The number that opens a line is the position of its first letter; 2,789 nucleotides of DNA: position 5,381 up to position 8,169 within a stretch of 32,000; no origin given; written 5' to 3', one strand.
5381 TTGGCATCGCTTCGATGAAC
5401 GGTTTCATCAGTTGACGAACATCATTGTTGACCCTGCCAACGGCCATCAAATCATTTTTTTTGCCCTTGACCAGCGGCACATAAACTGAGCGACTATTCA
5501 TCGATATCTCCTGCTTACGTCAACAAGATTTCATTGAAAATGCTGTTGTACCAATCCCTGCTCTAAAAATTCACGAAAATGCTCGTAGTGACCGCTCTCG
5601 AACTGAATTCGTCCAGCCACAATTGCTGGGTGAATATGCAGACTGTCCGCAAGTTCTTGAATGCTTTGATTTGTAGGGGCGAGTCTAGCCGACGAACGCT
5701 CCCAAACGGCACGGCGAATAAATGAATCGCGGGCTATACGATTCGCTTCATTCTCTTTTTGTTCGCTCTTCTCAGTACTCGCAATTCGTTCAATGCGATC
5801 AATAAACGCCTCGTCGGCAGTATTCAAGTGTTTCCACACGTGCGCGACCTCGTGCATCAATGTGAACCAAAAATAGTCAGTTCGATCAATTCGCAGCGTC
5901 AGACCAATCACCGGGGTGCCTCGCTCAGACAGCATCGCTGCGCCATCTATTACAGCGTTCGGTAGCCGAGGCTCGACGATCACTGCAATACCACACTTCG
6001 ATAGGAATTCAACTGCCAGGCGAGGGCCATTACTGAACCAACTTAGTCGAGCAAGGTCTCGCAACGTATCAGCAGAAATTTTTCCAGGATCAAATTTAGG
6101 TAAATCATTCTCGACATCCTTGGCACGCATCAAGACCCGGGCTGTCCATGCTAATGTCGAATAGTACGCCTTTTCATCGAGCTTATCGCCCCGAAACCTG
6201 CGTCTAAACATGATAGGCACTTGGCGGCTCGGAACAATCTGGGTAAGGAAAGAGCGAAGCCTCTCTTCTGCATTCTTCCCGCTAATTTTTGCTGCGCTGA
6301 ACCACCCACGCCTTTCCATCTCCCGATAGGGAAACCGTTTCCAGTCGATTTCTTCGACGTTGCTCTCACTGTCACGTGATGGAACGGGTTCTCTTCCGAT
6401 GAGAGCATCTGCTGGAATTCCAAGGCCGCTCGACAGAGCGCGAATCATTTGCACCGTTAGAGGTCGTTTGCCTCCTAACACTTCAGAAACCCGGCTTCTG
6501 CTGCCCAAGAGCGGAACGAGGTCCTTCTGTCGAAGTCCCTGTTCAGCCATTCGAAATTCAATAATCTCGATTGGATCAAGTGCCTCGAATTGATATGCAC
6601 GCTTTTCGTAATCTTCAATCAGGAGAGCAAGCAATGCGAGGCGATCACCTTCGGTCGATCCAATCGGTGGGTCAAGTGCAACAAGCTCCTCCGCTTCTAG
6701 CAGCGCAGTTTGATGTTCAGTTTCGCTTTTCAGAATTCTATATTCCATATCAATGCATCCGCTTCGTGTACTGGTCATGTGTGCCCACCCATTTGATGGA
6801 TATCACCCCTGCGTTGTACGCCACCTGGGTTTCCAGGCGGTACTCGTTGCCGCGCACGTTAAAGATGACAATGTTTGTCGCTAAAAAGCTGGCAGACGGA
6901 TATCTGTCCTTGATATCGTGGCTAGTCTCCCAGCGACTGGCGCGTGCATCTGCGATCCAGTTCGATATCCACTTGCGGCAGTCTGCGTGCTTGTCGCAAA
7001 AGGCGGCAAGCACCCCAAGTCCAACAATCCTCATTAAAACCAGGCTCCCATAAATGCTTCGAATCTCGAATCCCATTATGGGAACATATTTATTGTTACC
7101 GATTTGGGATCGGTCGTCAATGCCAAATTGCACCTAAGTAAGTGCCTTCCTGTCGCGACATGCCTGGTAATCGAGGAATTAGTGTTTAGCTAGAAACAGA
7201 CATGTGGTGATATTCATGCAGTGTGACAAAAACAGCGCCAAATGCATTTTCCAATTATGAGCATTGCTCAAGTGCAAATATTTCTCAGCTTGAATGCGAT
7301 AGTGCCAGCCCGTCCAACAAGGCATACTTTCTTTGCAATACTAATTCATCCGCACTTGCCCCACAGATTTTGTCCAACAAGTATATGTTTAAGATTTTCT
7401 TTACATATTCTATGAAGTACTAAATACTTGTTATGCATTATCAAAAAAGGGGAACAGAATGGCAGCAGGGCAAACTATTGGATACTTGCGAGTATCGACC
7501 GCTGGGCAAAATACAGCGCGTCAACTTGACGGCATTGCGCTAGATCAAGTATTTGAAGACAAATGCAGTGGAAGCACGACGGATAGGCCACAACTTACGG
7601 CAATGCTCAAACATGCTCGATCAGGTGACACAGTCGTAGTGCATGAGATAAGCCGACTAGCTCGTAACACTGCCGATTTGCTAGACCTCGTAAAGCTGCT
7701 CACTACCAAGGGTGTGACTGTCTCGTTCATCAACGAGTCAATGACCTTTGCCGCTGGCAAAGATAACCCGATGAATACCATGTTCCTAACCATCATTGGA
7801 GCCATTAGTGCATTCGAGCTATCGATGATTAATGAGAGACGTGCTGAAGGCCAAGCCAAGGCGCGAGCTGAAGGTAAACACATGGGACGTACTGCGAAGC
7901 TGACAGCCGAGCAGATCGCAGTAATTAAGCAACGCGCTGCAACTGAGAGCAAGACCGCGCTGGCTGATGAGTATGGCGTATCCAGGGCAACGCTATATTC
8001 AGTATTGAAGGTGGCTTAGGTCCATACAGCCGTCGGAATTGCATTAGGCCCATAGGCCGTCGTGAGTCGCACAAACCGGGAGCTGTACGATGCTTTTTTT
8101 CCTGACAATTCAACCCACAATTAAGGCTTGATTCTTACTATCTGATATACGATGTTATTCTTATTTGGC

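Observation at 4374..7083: Three-gene operon: HigB toxin, HigA antitoxin fused to an ImmA/IrrE metallopeptidase, and a 375-aa Beta-protein-like gene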

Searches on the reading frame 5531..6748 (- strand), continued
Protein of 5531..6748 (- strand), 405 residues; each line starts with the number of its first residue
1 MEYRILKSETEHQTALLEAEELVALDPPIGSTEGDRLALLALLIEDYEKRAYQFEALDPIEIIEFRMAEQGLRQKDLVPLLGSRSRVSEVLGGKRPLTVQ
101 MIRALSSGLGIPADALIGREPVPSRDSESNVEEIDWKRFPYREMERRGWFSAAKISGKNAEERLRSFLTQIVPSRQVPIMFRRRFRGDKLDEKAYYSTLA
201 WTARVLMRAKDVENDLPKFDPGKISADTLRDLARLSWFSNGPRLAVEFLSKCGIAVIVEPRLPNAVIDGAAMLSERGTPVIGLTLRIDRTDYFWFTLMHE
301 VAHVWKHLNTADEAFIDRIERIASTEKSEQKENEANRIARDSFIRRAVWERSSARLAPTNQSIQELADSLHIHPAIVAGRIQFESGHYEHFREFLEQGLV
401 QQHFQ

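Call 50: list_cluster_members(proteins=[L085:4034-4312:+, L085:4302-5510:+, L085:5531-6658:+, L084:4091-5299:+])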
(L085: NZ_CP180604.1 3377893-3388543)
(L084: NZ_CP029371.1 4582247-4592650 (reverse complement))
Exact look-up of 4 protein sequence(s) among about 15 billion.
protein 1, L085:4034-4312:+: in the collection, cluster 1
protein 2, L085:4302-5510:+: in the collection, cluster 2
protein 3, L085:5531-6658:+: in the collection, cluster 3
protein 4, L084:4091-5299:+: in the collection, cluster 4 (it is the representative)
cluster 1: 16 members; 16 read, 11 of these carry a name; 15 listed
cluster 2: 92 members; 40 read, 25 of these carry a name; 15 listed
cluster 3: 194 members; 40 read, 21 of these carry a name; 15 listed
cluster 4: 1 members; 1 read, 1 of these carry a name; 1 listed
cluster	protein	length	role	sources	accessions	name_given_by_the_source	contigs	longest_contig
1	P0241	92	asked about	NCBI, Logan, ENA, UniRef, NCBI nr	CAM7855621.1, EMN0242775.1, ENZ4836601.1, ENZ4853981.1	TPA: type II toxin-antitoxin system HigB family toxin [Klebsiella pneumoniae] | type II toxin-antitoxin system HigB family toxin n=1 Tax=Enterobacteriaceae TaxID=543 ... | type II toxin-antitoxin system HigB family toxin [Klebsiella pneumoniae]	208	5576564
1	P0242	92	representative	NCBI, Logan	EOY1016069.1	type II toxin-antitoxin system HigB family toxin [Klebsiella pneumoniae]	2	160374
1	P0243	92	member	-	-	TPA: type II toxin-antitoxin system HigB family toxin [Klebsiella pneumoniae] | mRNA-degrading endonuclease HigB of HigAB toxin-antitoxin module | Type II toxin-antitoxin system HigB family toxin n=9 Tax=Enterobacteriaceae TaxID=543 ...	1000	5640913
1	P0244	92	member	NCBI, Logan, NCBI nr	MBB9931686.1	type II toxin-antitoxin system HigB family toxin [Escherichia coli]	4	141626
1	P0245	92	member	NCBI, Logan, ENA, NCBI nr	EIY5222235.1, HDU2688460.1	type II toxin-antitoxin system HigB family toxin [Klebsiella quasipneumoniae]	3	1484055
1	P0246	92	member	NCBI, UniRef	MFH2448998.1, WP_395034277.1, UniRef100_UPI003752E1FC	type II toxin-antitoxin system HigB family toxin [Klebsiella pneumoniae] | type II toxin-antitoxin system HigB family toxin n=1 Tax=Klebsiella pneumoniae TaxID=573 ...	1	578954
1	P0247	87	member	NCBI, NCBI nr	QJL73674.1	hypothetical protein HJW95_20430 [Klebsiella pneumoniae]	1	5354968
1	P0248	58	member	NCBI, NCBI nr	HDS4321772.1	TPA: type II toxin-antitoxin system HigB family toxin, partial [Klebsiella pneumoniae] | type II toxin-antitoxin system HigB family toxin [Klebsiella pneumoniae]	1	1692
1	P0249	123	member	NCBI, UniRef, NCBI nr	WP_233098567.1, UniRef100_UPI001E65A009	type II toxin-antitoxin system HigB family toxin [Enterobacter ludwigii] | type II toxin-antitoxin system HigB family toxin n=1 Tax=Enterobacter ludwigii ...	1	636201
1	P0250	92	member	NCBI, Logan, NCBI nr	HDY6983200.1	TPA: type II toxin-antitoxin system HigB family toxin [Klebsiella pneumoniae] | type II toxin-antitoxin system HigB family toxin [Klebsiella pneumoniae]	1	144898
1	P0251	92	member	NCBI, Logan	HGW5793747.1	TPA: type II toxin-antitoxin system HigB family toxin [Klebsiella pneumoniae]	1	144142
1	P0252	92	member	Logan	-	-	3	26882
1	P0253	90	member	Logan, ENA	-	-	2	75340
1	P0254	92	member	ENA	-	-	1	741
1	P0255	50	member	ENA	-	-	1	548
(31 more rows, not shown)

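Call 52: search_protein_families(library=pfam, proteins=[L085:4034-4312:+, L084:3830-4090:+, L019:3738-3992:+, L085:4302-5510:+, L085:5531-6658:+], max_evalue=0.1)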
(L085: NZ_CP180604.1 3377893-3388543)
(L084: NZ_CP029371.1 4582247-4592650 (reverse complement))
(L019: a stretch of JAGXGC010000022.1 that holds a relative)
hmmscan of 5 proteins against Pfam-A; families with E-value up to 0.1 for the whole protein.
L085:4034-4312:+ (92 aa): 2 families
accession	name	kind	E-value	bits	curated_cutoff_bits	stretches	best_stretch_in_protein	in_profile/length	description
PF09907.15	HigB_toxin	-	6.5e-08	33.2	27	1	22-85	2-65/74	HigB_toxin, RelE-like toxic component of a toxin-antitoxin system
PF09113.15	N-glycanase_C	-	0.013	15.8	25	1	7-64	62-120/140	Peptide-N-glycosidase F, C terminal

L084:3830-4090:+ (86 aa): 1 family
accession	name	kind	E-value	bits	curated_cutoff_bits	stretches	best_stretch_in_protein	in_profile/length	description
PF09907.15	HigB_toxin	-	3.4e-06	27.6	27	1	23-83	5-65/74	HigB_toxin, RelE-like toxic component of a toxin-antitoxin system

L019:3738-3992:+ (84 aa): 1 family
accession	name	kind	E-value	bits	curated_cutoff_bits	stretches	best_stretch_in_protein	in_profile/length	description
PF09907.15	HigB_toxin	-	0.00014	22.5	27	1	23-61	5-43/74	HigB_toxin, RelE-like toxic component of a toxin-antitoxin system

L085:4302-5510:+ (402 aa): 2 families
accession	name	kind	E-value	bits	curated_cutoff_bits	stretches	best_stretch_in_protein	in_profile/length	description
PF06114.19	Peptidase_M78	-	5.5e-09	36.3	22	1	247-344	2-95/123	IrrE N-terminal-like domain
PF01381.28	HTH_3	-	0.00089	19.7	23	1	66-115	5-54/55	Helix-turn-helix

L085:5531-6658:+ (375 aa): 1 family
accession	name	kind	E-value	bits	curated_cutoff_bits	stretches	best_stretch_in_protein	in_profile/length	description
PF14350.11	Beta_protein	-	1.3e-67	229.2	27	1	5-357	1-341/342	Beta protein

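Call 68: search_protein_families(library=padloc, proteins=[L085:4034-4312:+, L085:4302-5510:+, L085:5531-6658:+, L084:3830-4090:+, L084:5317-6444:+, L001:2707-2991:+, L001:3001-4194:+], max_evalue=0.001)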
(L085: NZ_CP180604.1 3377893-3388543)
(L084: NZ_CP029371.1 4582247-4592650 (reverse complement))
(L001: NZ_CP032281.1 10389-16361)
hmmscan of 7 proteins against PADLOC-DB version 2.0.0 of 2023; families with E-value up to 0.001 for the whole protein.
L085:4034-4312:+ (92 aa): 4 families
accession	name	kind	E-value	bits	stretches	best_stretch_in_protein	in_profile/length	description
PDLC03980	PD-Lambda-2_A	-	1.4e-57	190.3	1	1-92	1-92/92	-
PDLC03978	PD-Lambda-2_A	-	1.2e-27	94.1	1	3-86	1-84/87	-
PDLC03981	PD-Lambda-2_A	-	1.8e-14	52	1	3-86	1-84/94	-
PDLC03979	PD-Lambda-2_A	-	1.8e-13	49.1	1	3-85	1-83/97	-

L085:4302-5510:+ (402 aa): 7 families
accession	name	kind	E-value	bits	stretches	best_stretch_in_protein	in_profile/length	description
PDLC03982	PD-Lambda-2_B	-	2.4e-187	621.2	1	1-398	1-398/402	-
PDLC03950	RmrA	-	1.1e-06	26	1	244-338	153-241/369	-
PDLC03947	RmrA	-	4.8e-06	23.6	1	237-342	156-258/383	-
PDLC03954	RmrA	-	2.3e-05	21.5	1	238-337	157-253/380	-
PDLC04141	capP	-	3.7e-05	21.3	1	292-361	69-138/242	capP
PDLC03948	RmrA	-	6.6e-05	20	1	243-340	161-255/397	-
PDLC04776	PDC-M69B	-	0.00023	19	1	291-344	82-137/272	-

L085:5531-6658:+ (375 aa): 4 families
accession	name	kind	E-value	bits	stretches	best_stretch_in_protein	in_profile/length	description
PDLC03984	PD-Lambda-2_C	-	1.7e-157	522.3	1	1-369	1-370/377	-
PDLC03983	PD-Lambda-2_C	-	2.9e-63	212.2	1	4-363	6-354/374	-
PDLC03985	PD-Lambda-2_C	-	1.4e-46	157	1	1-192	1-190/192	-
PDLC02985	beta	-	5.7e-10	36.5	1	152-358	135-338/355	-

L084:3830-4090:+ (86 aa): 4 families
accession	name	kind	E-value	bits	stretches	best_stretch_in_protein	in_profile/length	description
PDLC03978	PD-Lambda-2_A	-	1.4e-28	97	1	1-84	1-84/87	-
PDLC03980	PD-Lambda-2_A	-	2.3e-27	93.5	1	1-84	3-86/92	-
PDLC03981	PD-Lambda-2_A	-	1.5e-14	52.3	1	1-83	1-83/94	-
PDLC03979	PD-Lambda-2_A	-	2.3e-09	35.9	1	1-80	1-80/97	-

L084:5317-6444:+ (375 aa): 4 families
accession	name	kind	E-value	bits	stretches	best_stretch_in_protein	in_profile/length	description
PDLC03984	PD-Lambda-2_C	-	3.7e-164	544.3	1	1-371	1-372/377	-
PDLC03983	PD-Lambda-2_C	-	3.2e-65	218.6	1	4-363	6-354/374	-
PDLC03985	PD-Lambda-2_C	-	4.9e-54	181.3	1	1-192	1-190/192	-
PDLC02985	beta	-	5e-11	40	1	158-358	141-338/355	-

L001:2707-2991:+ (94 aa): 4 families
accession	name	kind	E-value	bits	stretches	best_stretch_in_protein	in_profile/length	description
PDLC03981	PD-Lambda-2_A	-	6.8e-49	162.4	1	1-94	1-94/94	-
PDLC03979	PD-Lambda-2_A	-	9.7e-34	114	1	1-91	1-91/97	-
PDLC03978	PD-Lambda-2_A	-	2.1e-15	54.8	1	1-81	1-81/87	-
PDLC03980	PD-Lambda-2_A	-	1e-08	33.8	1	1-80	3-82/92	-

L001:3001-4194:+ (397 aa): 12 families
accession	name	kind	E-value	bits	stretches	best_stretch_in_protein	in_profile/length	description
PDLC03982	PD-Lambda-2_B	-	8.8e-150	497.4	1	1-391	1-392/402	-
PDLC03954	RmrA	-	5.7e-09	33.4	1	248-345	164-257/380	-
PDLC04141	capP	-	6.9e-09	33.5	1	244-349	26-122/242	capP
PDLC03947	RmrA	-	1.1e-08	32.3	1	240-346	155-258/383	-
PDLC03950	RmrA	-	5.7e-08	30.1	1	265-359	169-258/369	-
PDLC03945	RmrA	-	5.7e-07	27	1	247-347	163-258/394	-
PDLC03948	RmrA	-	6.2e-07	26.6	1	247-346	161-257/397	-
PDLC03944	RmrA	-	4.8e-06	23.9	1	278-347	184-250/384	-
PDLC02926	HTH_VI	-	1.6e-05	23.1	1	69-123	12-67/92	-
PDLC04776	PDC-M69B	-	1.7e-05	22.6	1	270-347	59-136/272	-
PDLC03952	RmrA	-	2.3e-05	21.4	1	259-347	186-271/395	-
PDLC03946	RmrA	-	0.00089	16.1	0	274-346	172-235/357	-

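Call 70: predict_structure(alignment_id=A3)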
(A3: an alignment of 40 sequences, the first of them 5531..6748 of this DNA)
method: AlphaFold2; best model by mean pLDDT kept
length: 405 residues; sequences in the alignment: 40
mean_pLDDT: 79.9   pTM: 0.62
mean pLDDT of the five models: 79.9, 77.0, 74.6, 74.5, 71.1
residues with pLDDT >= 90: 93; 70-90: 238; 50-70: 45; < 50: 29
segments of 3 or more residues with pLDDT < 50: 120-131, 186-189, 319-324
pLDDT, mean of each block of 10 residues (from residue 1): 73 87 85 86 81 67 86 89 88 83 87 72 37 69 82 71 75 56 51 76 86 89 91 94 95 93 79 86 87 93 84 55 51 87 92 91 95 93 76 78 80
secondary structure, 60 per line:
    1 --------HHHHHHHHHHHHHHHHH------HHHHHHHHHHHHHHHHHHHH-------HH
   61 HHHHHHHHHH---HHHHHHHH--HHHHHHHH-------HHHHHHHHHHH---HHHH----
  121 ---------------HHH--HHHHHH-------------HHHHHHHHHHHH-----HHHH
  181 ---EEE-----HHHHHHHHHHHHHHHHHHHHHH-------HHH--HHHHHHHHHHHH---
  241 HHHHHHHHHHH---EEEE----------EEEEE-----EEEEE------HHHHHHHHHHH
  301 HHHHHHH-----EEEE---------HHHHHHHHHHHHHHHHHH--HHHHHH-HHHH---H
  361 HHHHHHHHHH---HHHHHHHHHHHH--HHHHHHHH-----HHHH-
elements in order: H9-25 H32-51 H59-70 H74-81 H84-91 H99-109 H113-116 H141-146 H160-171 H177-180 E184-186 H192-213 H226-237 H241-251 E255-258 E269-273 E279-283 H290-307 E313-316 H326-343 H346-351 H353-356 H360-370 H374-385 H388-395 H401-404

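Call 72: fold_search(model_id=the predicted structure, library=pdb)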
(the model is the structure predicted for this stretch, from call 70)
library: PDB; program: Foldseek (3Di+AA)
matches with E <= 10: 288; with E <= 0.001: 1
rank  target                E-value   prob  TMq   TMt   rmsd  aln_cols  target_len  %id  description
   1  6kmq_B                4.9e-04  1.00  0.19  0.51   5.2       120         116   29  2.3 Angstrom resolution structure of dimeric HigBA toxin-antitoxin complex from E. coli (released 2020-11-18)
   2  6kml_B                1.7e-03  1.00  0.19  0.45   5.7       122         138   29  2.09 Angstrom resolution crystal structure of tetrameric HigBA toxin-antitoxin complex from E.coli (released 2020-11-18)
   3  6jq4                  4.6e-03  1.00  0.15  0.41   8.2       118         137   30  HIGA Escherichia coli-K12 (released 2019-05-01)
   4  5ycl_A                6.8e-03  1.00  0.19  0.45   5.2       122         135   29  Crystal structure of HigBA complex from Shigella flexneri (released 2018-09-19)
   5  7t5t                  8.6e-03  1.00  0.24  0.34  10.1       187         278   15  Structure of Thauera sp. K11 CapP (released 2022-09-14)
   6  2axu_B                1.1e-02  0.63  0.14  0.19  20.8       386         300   11  Structure of PrgX (released 2005-12-06)
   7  8slm                  1.5e-02  0.99  0.21  0.31   7.8       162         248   15  Crystal structure of Deinococcus geothermalis PprI (released 2024-03-13)
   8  2axv_B                2.8e-02  0.51  0.15  0.19  19.7       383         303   11  Structure of PrgX Y153C mutant (released 2005-12-06)
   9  2axu_E                2.8e-02  0.47  0.14  0.19  19.8       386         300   11  Structure of PrgX (released 2005-12-06)
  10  2axu_F                2.9e-02  0.51  0.15  0.19  19.4       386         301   12  Structure of PrgX (released 2005-12-06)
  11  8sln_A                3.0e-02  0.99  0.22  0.34   6.9       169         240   17  Crystal structure of Deinococcus geothermalis PprI complexed with ssDNA (released 2024-03-13)
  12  2awi_A                3.2e-02  0.51  0.15  0.20  19.4       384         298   12  Structure of PrgX Y153C mutant (released 2005-12-06)
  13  2awi_G                3.5e-02  0.44  0.15  0.20  19.5       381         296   12  Structure of PrgX Y153C mutant (released 2005-12-06)
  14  2axu_D                3.5e-02  0.41  0.14  0.19  21.0       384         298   11  Structure of PrgX (released 2005-12-06)
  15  2axu_J                3.5e-02  0.38  0.14  0.18  21.2       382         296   11  Structure of PrgX (released 2005-12-06)
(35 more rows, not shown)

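Call 82: find_encoding_contigs(protein=window:5531-6748:-, flank=10000, max_places=4)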
Protein window:5531-6748:- (405 aa): 1 contig read that carries it; 1 place shown.
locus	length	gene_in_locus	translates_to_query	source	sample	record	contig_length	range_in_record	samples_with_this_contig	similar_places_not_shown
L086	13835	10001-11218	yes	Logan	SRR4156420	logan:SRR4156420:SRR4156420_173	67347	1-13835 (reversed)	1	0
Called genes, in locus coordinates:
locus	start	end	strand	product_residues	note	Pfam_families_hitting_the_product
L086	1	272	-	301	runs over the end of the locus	PF00126:HTH_1, PF03466:LysR_substrate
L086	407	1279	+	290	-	PF02678:Pirin, PF05726:Pirin_C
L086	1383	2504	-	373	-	PF18027:Pepdidase_M14_N, PF00246:Peptidase_M14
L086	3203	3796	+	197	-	-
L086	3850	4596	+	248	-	-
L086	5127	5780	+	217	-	PF13643:DUF4145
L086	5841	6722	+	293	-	-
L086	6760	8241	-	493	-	PF18862:ApeA_NTD1, PF18739:HEPN_Apea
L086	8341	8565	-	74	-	-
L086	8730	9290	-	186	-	PF00239:Resolvase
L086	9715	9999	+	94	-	PF09907:HigB_toxin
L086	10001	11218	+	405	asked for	-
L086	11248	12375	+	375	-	PF14350:Beta_protein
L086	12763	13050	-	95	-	PF20735:Lambda_ea8_5 (weak)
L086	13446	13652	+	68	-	PF08845:SymE_toxin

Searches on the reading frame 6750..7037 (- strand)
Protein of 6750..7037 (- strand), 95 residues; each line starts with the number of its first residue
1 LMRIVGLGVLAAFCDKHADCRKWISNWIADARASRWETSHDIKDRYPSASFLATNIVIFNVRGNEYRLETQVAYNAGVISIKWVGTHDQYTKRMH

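Call 3: search_protein_families(library=pfam, proteins=[window:6750-7037:-], max_evalue=0.01)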
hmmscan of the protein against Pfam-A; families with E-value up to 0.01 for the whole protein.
window:6750-7037:- (95 aa): 1 family
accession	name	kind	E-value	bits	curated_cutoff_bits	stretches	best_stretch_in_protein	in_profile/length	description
PF09907.15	HigB_toxin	-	3e-22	79.1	27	1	22-92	3-73/74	HigB_toxin, RelE-like toxic component of a toxin-antitoxin system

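Call 4: search_protein_families(library=padloc, proteins=[window:6750-7037:-], max_evalue=0.01)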
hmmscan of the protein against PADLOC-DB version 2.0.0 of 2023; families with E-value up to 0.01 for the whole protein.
window:6750-7037:- (95 aa): 4 families
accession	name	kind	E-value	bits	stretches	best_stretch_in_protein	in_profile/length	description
PDLC03981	PD-Lambda-2_A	-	2.5e-44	147.7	1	2-94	1-93/94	-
PDLC03979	PD-Lambda-2_A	-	2.5e-24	83.9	1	2-92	1-91/97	-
PDLC03978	PD-Lambda-2_A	-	2.8e-17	60.8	1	2-84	1-83/87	-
PDLC03980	PD-Lambda-2_A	-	1.9e-10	39.3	1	2-84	3-85/92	-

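Call 5: search_protein_families(library=ncbifam, proteins=[window:6750-7037:-], max_evalue=0.01)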
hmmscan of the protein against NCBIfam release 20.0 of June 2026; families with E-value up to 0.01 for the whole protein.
window:6750-7037:- (95 aa): 0 families

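Call 33: search_solved_structures(query=window:6750-7034:-, max_evalue=1, show_alignments=3)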
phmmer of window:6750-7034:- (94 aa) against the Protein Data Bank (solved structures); distinct sequences matched with E-value up to 1: 4.
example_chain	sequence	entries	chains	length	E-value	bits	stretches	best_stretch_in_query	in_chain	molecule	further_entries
5ycl_B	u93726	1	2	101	0.41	14.4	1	41-89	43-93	mRNA interferase HigB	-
5ifg_A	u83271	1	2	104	0.45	14.2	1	41-89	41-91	mRNA interferase HigB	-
6kml_A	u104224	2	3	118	0.6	13.8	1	41-89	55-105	mRNA interferase toxin HigB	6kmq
8a14_A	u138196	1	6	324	0.71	13.6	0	14-52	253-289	Cerato-platatanin-like protein 1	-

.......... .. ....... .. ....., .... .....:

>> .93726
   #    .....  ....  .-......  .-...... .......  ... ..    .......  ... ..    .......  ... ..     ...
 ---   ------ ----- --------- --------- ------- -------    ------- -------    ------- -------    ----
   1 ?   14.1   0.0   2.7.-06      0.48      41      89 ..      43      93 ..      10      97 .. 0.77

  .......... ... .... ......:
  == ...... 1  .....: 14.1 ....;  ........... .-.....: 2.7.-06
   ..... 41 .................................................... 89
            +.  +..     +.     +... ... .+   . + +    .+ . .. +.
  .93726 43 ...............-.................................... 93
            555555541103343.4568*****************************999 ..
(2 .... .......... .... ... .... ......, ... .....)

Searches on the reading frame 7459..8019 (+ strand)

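Call 15: search_protein_families(library=pfam, proteins=[window:7459-8019:+], max_evalue=0.001)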
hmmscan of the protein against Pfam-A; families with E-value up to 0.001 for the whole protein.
window:7459-8019:+ (186 aa): 3 families
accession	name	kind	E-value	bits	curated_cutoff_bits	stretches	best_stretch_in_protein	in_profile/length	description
PF00239.26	Resolvase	-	9.8e-37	126.7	23.3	1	7-141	2-145/145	Resolvase, N terminal domain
PF04218.19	CENP-B_N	-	0.00012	22.1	21.2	1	151-184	11-44/53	CENP-B N-terminal DNA-binding domain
PF02796.21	HTH_7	-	0.00014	22.4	23.8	1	143-183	1-42/45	Helix-turn-helix domain of resolvase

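Call 69: search_protein_families(library=padloc, proteins=[window:7459-8019:+], max_evalue=0.001)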
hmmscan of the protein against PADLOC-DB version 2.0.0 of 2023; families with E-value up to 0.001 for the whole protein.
window:7459-8019:+ (186 aa): 0 families
